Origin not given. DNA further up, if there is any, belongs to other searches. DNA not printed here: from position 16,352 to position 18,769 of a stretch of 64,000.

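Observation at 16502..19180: Tandem metallophosphoesterase with a degenerate N-terminal catalytic domain, next to an SSB that lacks the acidic C-terminal tail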

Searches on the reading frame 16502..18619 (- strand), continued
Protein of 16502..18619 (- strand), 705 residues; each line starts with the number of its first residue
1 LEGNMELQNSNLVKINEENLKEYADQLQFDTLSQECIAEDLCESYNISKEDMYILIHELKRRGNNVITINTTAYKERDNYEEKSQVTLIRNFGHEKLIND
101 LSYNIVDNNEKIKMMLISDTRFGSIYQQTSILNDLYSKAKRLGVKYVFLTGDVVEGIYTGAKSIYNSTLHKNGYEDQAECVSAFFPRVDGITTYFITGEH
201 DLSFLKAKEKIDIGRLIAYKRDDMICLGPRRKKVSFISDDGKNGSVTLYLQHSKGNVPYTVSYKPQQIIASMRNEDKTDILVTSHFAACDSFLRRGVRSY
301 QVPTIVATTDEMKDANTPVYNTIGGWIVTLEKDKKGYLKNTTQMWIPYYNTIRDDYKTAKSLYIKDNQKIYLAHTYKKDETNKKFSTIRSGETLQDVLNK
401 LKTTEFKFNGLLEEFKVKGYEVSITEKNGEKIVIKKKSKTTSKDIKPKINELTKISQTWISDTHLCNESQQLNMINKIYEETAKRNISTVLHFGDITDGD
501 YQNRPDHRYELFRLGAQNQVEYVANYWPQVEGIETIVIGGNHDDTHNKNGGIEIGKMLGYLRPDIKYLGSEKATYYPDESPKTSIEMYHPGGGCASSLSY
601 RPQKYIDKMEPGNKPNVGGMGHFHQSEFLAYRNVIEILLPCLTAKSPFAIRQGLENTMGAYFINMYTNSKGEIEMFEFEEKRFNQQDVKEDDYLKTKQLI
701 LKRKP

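Call 13: find_related_loci(query=A1, collection=genome_contigs, flank=6000)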
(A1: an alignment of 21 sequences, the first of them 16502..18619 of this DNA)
Query A1 (705 aa) in genome_contigs; peptide patterns used: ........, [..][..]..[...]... (x = any residue, [..] = any of these).
215 stretches matched a pattern; 24 encode a relative of the query (tblastn E <= 1e-3); 24 distinct loci.
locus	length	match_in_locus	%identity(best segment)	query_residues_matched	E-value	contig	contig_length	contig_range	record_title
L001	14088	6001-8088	76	12-705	0e+0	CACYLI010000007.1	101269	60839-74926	MAG: uncultured Erysipelotrichaceae bacterium isolate RUG12046 genome assembly, contig: RUG12046_asm_7, whole genome sho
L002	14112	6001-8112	75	1-704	0e+0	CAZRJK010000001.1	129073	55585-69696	MAG TPA_asm: uncultured Muribaculaceae bacterium isolate SRP278969_co1_369 genome assembly, contig: NODE_49_length_12907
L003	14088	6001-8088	71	8-703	0e+0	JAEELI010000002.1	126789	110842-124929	MAG: Bacillales bacterium isolate Tb.RUG.212 k141_1316950_flag=1_multi=19.0000_len=126789, whole genome shotgun sequence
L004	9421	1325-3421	71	6-703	0e+0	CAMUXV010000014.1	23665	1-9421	MAG TPA_asm: uncultured Bacillales bacterium isolate SRR8387720_bin.82_metaWRAP_v1.3_MAG genome assembly, contig: ERZ142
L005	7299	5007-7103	70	6-703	0e+0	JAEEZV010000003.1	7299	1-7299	MAG: Bacillales bacterium isolate Tb.RUG.93 k141_190422_flag=0_multi=45.3956_len=7299, whole genome shotgun sequence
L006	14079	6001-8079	69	9-704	0e+0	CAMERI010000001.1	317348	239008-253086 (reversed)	MAG: uncultured bacterium isolate SRR11489791_bin.18_metaWRAP_v1.3_MAG genome assembly, contig: ERZ11466804.2, whole gen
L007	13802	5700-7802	68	1-704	0e+0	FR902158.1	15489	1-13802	Clostridium sp. CAG:914 genomic scaffold, scf113, whole genome shotgun sequence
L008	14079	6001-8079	68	9-704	0e+0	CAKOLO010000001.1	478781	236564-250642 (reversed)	MAG: uncultured Bacilli bacterium isolate REFINED_METABAT215_TOP10_CONTIGS_1500_ASSEMBLY_K77_MERGED__Hadza_MoBio_hadza-I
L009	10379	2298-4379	69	9-704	0e+0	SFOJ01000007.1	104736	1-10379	MAG: Mollicutes bacterium isolate W3P13.010 Contig162, whole genome shotgun sequence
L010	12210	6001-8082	68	9-704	0e+0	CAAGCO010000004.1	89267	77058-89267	MAG TPA_asm: Bacilli bacterium, isolate HGM10772, WGS project CAAGCO010000000 data, contig: SRS476120_52_k119_48112, who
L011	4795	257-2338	69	9-704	0e+0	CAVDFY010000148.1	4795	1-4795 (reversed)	bacterium isolate G02607-L1_cleanbin_000033 genome assembly, contig: Spades_G02607-L1_contig_5113, whole genome shotgun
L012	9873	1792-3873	69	9-704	0e+0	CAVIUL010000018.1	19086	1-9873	bacterium isolate H07617-L1_cleanbin_000038 genome assembly, contig: Spades_H07617-L1_contig_1917, whole genome shotgun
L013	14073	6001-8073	67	11-703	0e+0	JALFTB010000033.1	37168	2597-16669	MAG: bacterium isolate SUG986 k141_296955, whole genome shotgun sequence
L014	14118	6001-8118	66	4-703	0e+0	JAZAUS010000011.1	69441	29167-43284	MAG: Bacilli bacterium isolate R95_purified_bin52 k141_3695168_length_69441_cov_22.2342, whole genome shotgun sequence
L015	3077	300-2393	65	2-704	0e+0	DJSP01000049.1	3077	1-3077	MAG TPA_asm: Bacillales bacterium UBA6331 UBA6331_contig_1903, whole genome shotgun sequence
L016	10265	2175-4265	65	2-703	0e+0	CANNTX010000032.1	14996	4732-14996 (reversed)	MAG: uncultured Bacilli bacterium isolate REFINED_METABAT215_TOP10_CONTIGS_1500_ASSEMBLY_K77_MERGED__Hadza_MoBio_hadza-I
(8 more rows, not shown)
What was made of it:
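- On SsbB-type accessory SSB: The single genome-collection scan was spent on the MPE family (call 13).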

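Call 22: search_protein_families(library=pfam, proteins=[L006:5253-5864:+, L006:8175-8963:+, L006:8963-10339:+, L016:830-1753:+], max_evalue=0.01)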
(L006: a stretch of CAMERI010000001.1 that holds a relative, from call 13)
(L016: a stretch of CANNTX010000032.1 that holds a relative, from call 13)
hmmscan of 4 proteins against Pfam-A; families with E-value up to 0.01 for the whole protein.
L006:5253-5864:+ (203 aa): 1 family
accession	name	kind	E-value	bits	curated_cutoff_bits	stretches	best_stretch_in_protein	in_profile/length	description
PF01351.25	RNase_HII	-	6.8e-43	147.3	25.8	1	23-198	1-198/199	Ribonuclease HII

L006:8175-8963:+ (262 aa): 0 families

L006:8963-10339:+ (458 aa): 3 families
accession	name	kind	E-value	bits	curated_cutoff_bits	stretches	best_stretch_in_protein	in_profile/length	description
PF03129.25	HGTP_anticodon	-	7.7e-24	84.1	21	1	366-455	1-94/94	Anticodon binding domain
PF00587.30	tRNA-synt_2b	-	1.8e-16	61.2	29.3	1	158-338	5-176/179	tRNA synthetase class II core domain (G, H, P, S and T)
PF17316.7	Perilipin_2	-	0.0025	17.7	30.1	1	341-402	124-184/253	Perilipin protein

L016:830-1753:+ (307 aa): 0 families

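Call 26: predict_structure(alignment_id=A1)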
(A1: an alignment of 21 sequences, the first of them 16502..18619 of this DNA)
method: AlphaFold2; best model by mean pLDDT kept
length: 705 residues; sequences in the alignment: 21
mean_pLDDT: 63.0   pTM: 0.53
mean pLDDT of the five models: 63.0, 60.9, 59.2, 55.6, 51.1
residues with pLDDT >= 90: 41; 70-90: 261; 50-70: 223; < 50: 180
segments of 3 or more residues with pLDDT < 50: 1-8, 30-35, 76-80, 123-127, 156-171, 202-209, 253-323, 349-358, 373-378, 437-447, 506-508, 592-601, 610-613, 630-632, 647-653
pLDDT, mean of each block of 10 residues (from residue 1): 42 79 67 56 79 80 62 50 58 53 79 72 51 77 82 46 36 63 79 73 45 75 78 70 57 34 26 26 26 23 26 25 56 62 54 41 68 48 75 86 81 65 79 63 44 88 75 88 92 77 53 72 89 88 63 82 89 86 81 41 50 61 54 59 54 61 82 69 69 72 69
secondary structure, 60 per line:
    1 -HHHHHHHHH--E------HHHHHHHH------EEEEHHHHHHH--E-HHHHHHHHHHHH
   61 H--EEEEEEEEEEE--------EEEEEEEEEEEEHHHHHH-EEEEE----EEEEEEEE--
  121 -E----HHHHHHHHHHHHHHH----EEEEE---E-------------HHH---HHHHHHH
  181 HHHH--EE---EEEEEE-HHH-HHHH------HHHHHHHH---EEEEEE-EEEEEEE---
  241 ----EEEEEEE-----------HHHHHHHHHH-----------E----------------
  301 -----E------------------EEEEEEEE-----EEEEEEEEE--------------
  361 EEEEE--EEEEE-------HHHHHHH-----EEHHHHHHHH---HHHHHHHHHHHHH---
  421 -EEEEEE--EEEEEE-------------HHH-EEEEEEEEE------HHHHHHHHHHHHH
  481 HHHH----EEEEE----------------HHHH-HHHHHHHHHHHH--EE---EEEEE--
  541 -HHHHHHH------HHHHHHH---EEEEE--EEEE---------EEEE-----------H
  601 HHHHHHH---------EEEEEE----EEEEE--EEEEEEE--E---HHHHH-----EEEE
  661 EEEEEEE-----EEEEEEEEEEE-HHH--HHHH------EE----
elements in order (helices of 4 or more, strands of 3 or more residues): H2-10 H20-27 E34-37 H38-44 H49-61 E64-74 E83-94 H95-100 E102-106 E111-118 H127-141 E146-150 H174-184 E192-197 H203-206 H213-220 E224-229 E231-237 E245-251 H263-272 E325-332 E338-346 E361-365 E368-372 H380-386 H394-401 H405-417 E422-427 E430-435 E453-461 H468-484 E489-493 H510-513 H515-526 E534-538 H542-548 H555-561 E565-569 E572-575 E585-588 H600-607 E617-622 E627-631 E634-640 H647-651 E657-667 E673-683 H690-693
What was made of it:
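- Tried and rejected: With 21 close homologues the model was poor (pLDDT 63; residues 253-323 below 30; call 26) and was not used.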

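Call 29: search_protein_representatives(alignment_id=A1)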
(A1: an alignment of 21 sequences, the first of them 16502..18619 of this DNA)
Query: 21 sequences, 716 profile positions. Proteins with E-value up to 0.001 (for the whole library): 2450; up to 1e-10: 1697; up to 1e-30: 436. The best 150 are listed.
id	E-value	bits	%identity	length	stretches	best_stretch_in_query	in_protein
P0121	1.6e-276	935.6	-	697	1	17-712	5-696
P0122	6.4e-167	573.4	-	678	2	100-715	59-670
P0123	8.2e-134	463.9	-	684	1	107-710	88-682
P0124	3.2e-133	462.0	-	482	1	125-577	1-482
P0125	5.4e-130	451.3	-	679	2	117-714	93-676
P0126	8.9e-127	440.7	-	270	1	448-711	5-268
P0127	3.7e-124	432.0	-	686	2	104-712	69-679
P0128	2.6e-111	389.5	-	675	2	114-712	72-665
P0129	5.5e-98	345.5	-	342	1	28-375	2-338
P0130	3.6e-97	342.8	-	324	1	394-712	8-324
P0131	4.1e-97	342.6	-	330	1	391-715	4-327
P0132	3.7e-92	326.3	-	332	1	36-374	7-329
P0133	2.3e-78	280.6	-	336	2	99-376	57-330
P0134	6.5e-77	275.9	-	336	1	384-713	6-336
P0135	7.4e-74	265.8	-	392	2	410-708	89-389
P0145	2.1e-67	244.4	-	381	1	396-705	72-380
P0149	3.4e-63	230.5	-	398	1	364-705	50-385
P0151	4.0e-63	230.3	-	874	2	122-684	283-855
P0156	6.4e-60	219.7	-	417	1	403-690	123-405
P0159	5.5e-58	213.3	-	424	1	405-687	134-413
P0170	9.7e-55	202.6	-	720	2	325-684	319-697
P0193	2.6e-49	184.6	-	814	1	17-674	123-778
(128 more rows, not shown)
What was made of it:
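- An exhaustive profile search found 2,450 representative proteins at E 1e-3 or better and 436 at 1e-30 or better (call 29).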

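Call 31: search_protein_families(library=phrogs, proteins=[window:16502-18619:-, P0129, P0130, P0145, P0149, P0156, P0159, P0170], max_evalue=0.001)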
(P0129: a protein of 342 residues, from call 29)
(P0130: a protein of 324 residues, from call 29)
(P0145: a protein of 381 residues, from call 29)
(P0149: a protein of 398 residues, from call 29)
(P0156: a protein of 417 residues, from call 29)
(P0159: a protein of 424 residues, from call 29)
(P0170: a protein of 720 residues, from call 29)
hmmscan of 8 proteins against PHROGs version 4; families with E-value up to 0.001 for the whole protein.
window:16502-18619:- (705 aa): 1 family
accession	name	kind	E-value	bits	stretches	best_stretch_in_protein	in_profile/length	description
phrog_7339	-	DNA, RNA and nucleotide metabolism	9e-17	62.3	1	435-635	11-210/263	DNA repair exonuclease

P0129 (342 aa): 1 family
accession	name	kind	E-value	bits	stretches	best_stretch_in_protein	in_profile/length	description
phrog_7339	-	DNA, RNA and nucleotide metabolism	6.2e-09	36.6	1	82-262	24-198/263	DNA repair exonuclease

P0130 (324 aa): 2 families
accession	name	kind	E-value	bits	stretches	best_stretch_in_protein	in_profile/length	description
phrog_7339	-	DNA, RNA and nucleotide metabolism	2.8e-08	34.4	1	59-253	10-205/263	DNA repair exonuclease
phrog_1649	-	other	1.5e-06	28.1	1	74-174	30-109/308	metallo-phosphoesterase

P0145 (381 aa): 2 families
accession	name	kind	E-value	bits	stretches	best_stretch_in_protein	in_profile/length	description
phrog_1649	-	other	1.1e-07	31.8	0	138-240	29-111/308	metallo-phosphoesterase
phrog_7339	-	DNA, RNA and nucleotide metabolism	1.3e-05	25.6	1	129-320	14-206/263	DNA repair exonuclease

P0149 (398 aa): 3 families
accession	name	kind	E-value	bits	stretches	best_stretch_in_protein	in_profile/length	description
phrog_7339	-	DNA, RNA and nucleotide metabolism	1.3e-15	58.5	1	133-322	14-202/263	DNA repair exonuclease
phrog_1649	-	other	2.9e-09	37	1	145-262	32-131/308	metallo-phosphoesterase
phrog_100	-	DNA, RNA and nucleotide metabolism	1e-07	31.8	1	130-237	10-116/989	SbcD-like subunit of palindrome specific endonuclease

P0156 (417 aa): 1 family
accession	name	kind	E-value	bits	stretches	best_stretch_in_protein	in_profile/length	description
phrog_7339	-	DNA, RNA and nucleotide metabolism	3e-06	27.8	1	187-358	34-206/263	DNA repair exonuclease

P0159 (424 aa): 4 families
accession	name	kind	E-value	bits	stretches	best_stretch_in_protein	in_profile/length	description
phrog_1649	-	other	0.00016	21.5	0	192-314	36-136/308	metallo-phosphoesterase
phrog_547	-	other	0.00027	21.1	1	226-317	75-145/245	phosphoesterase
phrog_100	-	DNA, RNA and nucleotide metabolism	0.00051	19.6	0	193-285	30-118/989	SbcD-like subunit of palindrome specific endonuclease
phrog_7339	-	DNA, RNA and nucleotide metabolism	0.00054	20.4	1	191-362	29-200/263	DNA repair exonuclease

P0170 (720 aa): 1 family
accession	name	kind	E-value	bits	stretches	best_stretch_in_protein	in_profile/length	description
phrog_7339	-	DNA, RNA and nucleotide metabolism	2.8e-07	31.2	0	476-651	30-201/263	DNA repair exonuclease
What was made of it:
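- The best viral family is PHROG 7339, 'DNA repair exonuclease' (E 9e-17; call 31). The best viral family is annotated as a DNA repair exonuclease (call 31).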

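Call 32: search_protein_families(library=pfam, proteins=[P0129, P0130, P0145, P0149, P0156, P0159, P0170, P0151, P0193], max_evalue=0.01)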
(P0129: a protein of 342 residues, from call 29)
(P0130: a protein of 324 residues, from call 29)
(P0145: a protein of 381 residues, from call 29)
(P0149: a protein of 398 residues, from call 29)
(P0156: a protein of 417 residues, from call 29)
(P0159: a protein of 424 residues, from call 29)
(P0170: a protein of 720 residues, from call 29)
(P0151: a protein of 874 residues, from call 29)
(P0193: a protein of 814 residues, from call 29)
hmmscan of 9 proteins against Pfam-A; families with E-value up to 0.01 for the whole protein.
P0129 (342 aa): 0 families

P0130 (324 aa): 2 families
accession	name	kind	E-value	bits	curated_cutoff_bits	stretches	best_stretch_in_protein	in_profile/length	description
PF12850.12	Metallophos_2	-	8.4e-09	36.1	27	1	82-252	3-122/154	Calcineurin-like phosphoesterase superfamily domain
PF00149.33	Metallophos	-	1.8e-06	29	21.5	1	82-214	3-116/191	Calcineurin-like phosphoesterase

P0145 (381 aa): 1 family
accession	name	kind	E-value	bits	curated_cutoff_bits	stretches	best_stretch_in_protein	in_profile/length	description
PF12850.12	Metallophos_2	-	3.7e-09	37.2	27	1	146-325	2-130/154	Calcineurin-like phosphoesterase superfamily domain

P0149 (398 aa): 2 families
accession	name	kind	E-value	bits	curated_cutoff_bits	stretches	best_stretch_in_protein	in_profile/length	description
PF12850.12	Metallophos_2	-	8.1e-09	36.1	27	1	150-330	2-130/154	Calcineurin-like phosphoesterase superfamily domain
PF00149.33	Metallophos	-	1.9e-08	35.4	21.5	1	152-318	4-190/191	Calcineurin-like phosphoesterase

P0156 (417 aa): 1 family
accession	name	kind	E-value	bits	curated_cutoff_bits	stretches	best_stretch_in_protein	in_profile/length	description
PF00149.33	Metallophos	-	3.1e-05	24.9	21.5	1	184-277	2-77/191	Calcineurin-like phosphoesterase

P0159 (424 aa): 1 family
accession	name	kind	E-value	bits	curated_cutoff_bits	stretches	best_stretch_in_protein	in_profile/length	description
PF12850.12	Metallophos_2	-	0.0005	20.5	27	1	194-363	3-119/154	Calcineurin-like phosphoesterase superfamily domain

P0170 (720 aa): 7 families
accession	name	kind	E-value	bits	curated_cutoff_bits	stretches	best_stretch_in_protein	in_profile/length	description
PF00149.33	Metallophos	-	3e-06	28.2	21.5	0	114-163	2-45/191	Calcineurin-like phosphoesterase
PF01978.25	TrmB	-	0.00024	21.3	25.6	0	412-442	21-51/68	Sugar-specific transcriptional regulator TrmB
PF04218.19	CENP-B_N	-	0.00056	19.9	21.2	0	33-71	4-42/53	CENP-B N-terminal DNA-binding domain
PF09339.16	HTH_IclR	-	0.0013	18.8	22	0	412-442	17-47/52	IclR helix-turn-helix domain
PF04545.22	Sigma70_r4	-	0.0019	18.1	24.1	0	398-436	4-43/50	Sigma-70, region 4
PF13518.12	HTH_28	-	0.0072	16.8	25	0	406-441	5-40/52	Helix-turn-helix domain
PF08784.17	RPA_C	-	0.0081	17.3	22.6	0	396-442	46-98/106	Replication protein A C terminal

P0151 (874 aa): 8 families
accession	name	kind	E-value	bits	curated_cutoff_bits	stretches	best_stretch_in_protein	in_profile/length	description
PF00149.33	Metallophos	-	4.4e-11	44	21.5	1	631-733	1-81/191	Calcineurin-like phosphoesterase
PF12850.12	Metallophos_2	-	6.1e-09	36.5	27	1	632-816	2-127/154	Calcineurin-like phosphoesterase superfamily domain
PF01978.25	TrmB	-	8.7e-06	25.9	25.6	1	212-259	14-61/68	Sugar-specific transcriptional regulator TrmB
PF21476.4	PF0610-like_N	-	2e-05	25.2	33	1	208-239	2-33/50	PF0610-like, N-terminal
PF01022.26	HTH_5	-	8.1e-05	22.9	22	1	208-238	3-33/47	Bacterial regulatory protein, arsR family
PF08279.18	HTH_11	-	0.0047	17.2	25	0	210-248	4-43/55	HTH domain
PF13412.12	HTH_24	-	0.0072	16.3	21.9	0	208-249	5-46/48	Winged helix-turn-helix DNA-binding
PF13730.12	HTH_36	-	0.0073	16.5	25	0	573-594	33-54/55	Helix-turn-helix domain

P0193 (814 aa): 10 families
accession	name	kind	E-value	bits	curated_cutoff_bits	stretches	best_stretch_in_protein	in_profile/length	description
PF13412.12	HTH_24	-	1.8e-06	27.9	21.9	1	484-525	4-47/48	Winged helix-turn-helix DNA-binding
PF08279.18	HTH_11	-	6.8e-06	26.3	25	1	486-526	3-46/55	HTH domain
PF12802.13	MarR_2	-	2.7e-05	24.7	27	0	489-527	11-52/61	MarR family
PF09339.16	HTH_IclR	-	3.3e-05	24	22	0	487-525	7-48/52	IclR helix-turn-helix domain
PF13730.12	HTH_36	-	8.4e-05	22.7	25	0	499-525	29-55/55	Helix-turn-helix domain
PF01022.26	HTH_5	-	0.00012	22.4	22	1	487-525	6-45/47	Bacterial regulatory protein, arsR family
PF13404.12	HTH_AsnC-type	-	0.00021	21.5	27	1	484-520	4-42/42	AsnC-type helix-turn-helix domain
PF01978.25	TrmB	-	0.00092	19.5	25.6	0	498-530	25-57/68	Sugar-specific transcriptional regulator TrmB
PF01325.25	Fe_dep_repress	-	0.0075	16.9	26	0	493-526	20-53/60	Iron dependent repressor, N-terminal DNA binding domain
PF13463.12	HTH_27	-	0.0089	16.7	22.2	0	487-525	7-48/68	Winged helix DNA-binding domain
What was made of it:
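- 18344..18571 (-): Winged-helix module 1 (about residues 17-92: three helices followed by a long beta-hairpin wing). The equivalent segments of divergent homologues hit MarR/TrmB/HTH_24 models (call 32).
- MarR/TrmB-type winged helices are typical of transcription regulators (call 32).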
